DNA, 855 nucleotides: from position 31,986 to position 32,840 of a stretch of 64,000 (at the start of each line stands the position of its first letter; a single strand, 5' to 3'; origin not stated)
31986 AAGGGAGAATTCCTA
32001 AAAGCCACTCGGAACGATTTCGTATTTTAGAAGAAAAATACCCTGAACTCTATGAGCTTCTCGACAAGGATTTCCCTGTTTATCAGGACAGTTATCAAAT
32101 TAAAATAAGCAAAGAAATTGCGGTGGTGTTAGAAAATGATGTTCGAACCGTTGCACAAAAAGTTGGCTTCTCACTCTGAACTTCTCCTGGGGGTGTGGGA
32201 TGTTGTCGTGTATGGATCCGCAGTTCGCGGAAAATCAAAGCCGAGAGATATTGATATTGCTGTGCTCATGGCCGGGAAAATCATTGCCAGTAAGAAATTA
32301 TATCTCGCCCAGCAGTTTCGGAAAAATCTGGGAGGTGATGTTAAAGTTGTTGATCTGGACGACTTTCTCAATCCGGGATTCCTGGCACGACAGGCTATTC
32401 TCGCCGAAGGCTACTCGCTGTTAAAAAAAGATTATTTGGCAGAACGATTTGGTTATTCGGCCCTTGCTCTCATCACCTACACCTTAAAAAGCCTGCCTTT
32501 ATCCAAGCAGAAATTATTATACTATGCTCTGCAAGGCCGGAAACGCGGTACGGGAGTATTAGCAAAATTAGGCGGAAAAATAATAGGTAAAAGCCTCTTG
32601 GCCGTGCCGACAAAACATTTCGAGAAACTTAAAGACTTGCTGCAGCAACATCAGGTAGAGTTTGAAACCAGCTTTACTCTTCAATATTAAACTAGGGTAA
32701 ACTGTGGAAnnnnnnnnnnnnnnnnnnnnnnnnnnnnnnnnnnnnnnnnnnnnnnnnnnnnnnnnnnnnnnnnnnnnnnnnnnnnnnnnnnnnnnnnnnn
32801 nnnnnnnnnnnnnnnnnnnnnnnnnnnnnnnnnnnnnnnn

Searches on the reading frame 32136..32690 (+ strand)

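Call 9: search_protein_families(library=pfam, proteins=[window:32136-32690:+], max_evalue=0.01)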
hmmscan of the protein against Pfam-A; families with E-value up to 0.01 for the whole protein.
window:32136-32690:+ (184 aa): 3 families
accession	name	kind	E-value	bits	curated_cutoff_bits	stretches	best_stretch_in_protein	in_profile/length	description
PF18765.7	Polbeta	-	2.6e-08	34.3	26.9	1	23-99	16-91/93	Polymerase beta, Nucleotidyltransferase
PF22014.2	DUF6932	-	0.0028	18.5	27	1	4-75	36-114/142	Family of unknown function (DUF6932)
PF01909.29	NTP_transf_2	-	0.0083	16.9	21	0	18-48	13-43/93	Nucleotidyltransferase domain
